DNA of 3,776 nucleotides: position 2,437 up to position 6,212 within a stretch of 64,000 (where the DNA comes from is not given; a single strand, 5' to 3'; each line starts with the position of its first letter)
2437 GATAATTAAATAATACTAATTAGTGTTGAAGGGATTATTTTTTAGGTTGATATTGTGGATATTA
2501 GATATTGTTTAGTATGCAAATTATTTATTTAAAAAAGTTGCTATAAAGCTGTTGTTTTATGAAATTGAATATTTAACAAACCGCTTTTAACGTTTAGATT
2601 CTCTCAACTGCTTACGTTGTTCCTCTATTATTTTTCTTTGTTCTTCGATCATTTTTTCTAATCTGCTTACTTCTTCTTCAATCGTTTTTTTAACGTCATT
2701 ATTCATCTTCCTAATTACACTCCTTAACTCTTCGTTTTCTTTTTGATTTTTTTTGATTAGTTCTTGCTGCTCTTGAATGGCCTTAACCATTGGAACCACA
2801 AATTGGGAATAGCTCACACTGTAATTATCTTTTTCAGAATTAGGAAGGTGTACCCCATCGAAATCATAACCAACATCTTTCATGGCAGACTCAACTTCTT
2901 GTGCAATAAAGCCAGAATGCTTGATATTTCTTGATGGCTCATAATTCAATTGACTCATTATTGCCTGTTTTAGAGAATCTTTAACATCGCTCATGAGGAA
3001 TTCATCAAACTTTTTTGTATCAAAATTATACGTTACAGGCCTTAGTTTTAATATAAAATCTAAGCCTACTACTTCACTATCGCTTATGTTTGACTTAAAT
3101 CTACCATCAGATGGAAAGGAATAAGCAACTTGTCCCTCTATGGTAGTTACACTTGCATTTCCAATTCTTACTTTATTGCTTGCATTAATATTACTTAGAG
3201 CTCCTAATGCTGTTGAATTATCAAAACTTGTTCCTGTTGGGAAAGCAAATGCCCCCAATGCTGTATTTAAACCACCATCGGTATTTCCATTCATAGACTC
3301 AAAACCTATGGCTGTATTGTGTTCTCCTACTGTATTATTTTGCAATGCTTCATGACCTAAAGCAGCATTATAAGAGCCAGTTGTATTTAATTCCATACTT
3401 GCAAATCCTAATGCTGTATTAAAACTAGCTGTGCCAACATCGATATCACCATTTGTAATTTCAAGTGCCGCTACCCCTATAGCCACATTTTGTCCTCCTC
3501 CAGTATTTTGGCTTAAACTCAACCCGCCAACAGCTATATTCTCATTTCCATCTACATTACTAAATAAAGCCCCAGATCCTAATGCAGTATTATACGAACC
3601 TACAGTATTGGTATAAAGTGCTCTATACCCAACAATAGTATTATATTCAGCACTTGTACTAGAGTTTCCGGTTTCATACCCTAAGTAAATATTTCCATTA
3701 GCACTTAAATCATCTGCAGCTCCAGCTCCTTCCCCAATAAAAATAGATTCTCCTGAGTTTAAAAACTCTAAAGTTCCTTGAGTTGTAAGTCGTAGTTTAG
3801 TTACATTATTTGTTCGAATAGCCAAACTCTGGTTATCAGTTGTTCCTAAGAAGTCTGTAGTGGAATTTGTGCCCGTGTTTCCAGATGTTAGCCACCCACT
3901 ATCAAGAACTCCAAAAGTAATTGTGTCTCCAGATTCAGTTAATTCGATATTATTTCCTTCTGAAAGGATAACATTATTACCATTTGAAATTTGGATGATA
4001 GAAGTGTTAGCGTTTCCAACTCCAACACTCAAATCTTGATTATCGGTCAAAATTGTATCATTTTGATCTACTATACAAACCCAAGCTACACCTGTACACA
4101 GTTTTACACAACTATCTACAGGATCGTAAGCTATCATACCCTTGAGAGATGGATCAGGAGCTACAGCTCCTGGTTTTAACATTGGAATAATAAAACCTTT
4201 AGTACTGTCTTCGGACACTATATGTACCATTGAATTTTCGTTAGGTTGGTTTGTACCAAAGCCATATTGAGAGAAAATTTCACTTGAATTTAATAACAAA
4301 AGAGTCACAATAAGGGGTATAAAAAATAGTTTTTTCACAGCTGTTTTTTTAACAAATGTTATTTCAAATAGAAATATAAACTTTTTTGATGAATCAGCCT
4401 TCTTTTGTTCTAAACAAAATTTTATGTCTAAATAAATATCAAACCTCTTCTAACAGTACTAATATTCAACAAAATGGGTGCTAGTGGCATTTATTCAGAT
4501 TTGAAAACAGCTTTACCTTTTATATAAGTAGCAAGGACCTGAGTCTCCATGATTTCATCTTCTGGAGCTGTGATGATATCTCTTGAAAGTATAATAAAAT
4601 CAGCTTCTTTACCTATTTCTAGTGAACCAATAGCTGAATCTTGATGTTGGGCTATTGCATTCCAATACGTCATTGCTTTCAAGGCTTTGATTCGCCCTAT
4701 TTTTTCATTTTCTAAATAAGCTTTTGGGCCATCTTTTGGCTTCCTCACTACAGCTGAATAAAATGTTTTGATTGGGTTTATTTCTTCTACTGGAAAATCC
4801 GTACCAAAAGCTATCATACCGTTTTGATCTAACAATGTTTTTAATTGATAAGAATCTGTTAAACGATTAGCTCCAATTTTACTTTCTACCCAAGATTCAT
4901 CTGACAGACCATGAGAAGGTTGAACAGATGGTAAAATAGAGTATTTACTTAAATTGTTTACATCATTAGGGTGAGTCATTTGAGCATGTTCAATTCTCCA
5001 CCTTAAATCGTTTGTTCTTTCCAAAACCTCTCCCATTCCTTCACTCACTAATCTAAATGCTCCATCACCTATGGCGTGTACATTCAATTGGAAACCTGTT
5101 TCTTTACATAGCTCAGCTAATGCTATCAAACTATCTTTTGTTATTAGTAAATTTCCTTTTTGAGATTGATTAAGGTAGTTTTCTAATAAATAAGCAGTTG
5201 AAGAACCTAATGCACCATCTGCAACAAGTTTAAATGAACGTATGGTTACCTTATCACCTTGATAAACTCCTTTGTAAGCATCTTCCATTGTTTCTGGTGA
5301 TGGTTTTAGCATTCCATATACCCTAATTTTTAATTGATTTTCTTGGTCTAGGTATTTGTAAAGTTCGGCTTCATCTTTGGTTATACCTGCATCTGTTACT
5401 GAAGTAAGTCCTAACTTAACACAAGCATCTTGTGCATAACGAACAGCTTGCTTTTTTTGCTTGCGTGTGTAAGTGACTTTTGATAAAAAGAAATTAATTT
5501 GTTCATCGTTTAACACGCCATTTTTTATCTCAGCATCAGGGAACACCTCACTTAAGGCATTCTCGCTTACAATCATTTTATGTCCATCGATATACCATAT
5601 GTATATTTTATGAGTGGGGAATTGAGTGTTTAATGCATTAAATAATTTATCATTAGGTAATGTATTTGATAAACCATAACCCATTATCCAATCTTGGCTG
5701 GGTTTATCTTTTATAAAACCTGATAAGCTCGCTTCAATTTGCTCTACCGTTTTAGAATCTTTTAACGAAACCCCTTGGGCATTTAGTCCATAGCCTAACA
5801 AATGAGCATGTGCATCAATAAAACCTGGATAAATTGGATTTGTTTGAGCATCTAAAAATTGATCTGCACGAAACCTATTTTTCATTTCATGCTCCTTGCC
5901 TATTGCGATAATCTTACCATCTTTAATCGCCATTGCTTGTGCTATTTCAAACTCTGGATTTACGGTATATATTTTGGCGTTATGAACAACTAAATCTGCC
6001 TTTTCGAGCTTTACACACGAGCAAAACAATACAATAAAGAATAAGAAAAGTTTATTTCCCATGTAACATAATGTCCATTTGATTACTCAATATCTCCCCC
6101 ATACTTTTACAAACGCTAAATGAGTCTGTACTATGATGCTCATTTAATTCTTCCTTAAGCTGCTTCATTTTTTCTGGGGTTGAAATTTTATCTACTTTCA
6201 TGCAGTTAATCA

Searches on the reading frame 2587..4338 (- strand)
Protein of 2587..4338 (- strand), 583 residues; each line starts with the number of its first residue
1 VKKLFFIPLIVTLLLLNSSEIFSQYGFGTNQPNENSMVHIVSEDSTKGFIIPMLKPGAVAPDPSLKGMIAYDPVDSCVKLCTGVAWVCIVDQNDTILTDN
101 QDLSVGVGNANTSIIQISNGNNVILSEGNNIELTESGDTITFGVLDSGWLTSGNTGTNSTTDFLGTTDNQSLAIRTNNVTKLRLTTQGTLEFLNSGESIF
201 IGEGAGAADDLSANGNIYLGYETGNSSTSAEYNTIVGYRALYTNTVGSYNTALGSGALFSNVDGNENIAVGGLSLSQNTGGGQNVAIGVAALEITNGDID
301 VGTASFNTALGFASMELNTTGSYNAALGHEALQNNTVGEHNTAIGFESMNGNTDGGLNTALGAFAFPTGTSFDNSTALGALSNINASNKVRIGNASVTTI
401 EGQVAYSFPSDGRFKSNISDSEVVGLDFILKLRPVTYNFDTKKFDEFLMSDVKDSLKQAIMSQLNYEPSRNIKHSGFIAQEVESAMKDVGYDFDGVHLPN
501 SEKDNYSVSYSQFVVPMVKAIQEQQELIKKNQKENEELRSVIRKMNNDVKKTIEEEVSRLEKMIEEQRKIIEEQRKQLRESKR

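Call 56: search_protein_families(library=pfam, proteins=[window:2587-4338:-], max_evalue=0.00001)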
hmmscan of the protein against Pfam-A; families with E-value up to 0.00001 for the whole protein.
window:2587-4338:- (583 aa): 1 family
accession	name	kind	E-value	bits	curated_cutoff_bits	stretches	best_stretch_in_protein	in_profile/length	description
PF13884.11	Peptidase_S74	-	3.7e-10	40.4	22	1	410-490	1-57/58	Chaperone of endosialidase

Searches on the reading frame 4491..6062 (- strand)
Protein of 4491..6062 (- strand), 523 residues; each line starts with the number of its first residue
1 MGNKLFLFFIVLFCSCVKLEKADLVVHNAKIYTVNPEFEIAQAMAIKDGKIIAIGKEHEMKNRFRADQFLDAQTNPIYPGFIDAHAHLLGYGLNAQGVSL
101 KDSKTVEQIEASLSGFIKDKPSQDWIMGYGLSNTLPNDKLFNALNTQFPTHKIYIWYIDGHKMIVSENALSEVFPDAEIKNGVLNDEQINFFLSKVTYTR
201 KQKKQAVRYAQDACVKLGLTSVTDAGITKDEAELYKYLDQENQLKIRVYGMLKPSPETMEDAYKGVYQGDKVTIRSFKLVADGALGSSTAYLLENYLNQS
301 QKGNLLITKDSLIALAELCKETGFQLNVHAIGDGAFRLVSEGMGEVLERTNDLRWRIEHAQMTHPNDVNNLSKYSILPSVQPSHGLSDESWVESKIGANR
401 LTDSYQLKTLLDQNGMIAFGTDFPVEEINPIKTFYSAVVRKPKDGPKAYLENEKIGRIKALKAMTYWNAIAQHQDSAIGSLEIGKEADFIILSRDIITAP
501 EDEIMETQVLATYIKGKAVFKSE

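Call 56: search_protein_families(library=pfam, proteins=[window:4491-6062:-], max_evalue=0.00001)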
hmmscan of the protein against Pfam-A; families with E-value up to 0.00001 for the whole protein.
window:4491-6062:- (523 aa): 2 families
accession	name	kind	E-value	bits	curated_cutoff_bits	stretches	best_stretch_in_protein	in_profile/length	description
PF07969.17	Amidohydro_3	-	3.3e-69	235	29.7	1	70-520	3-472/472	Amidohydrolase family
PF01979.26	Amidohydro_1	-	1.8e-14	54.2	25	1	198-519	29-345/345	Amidohydrolase family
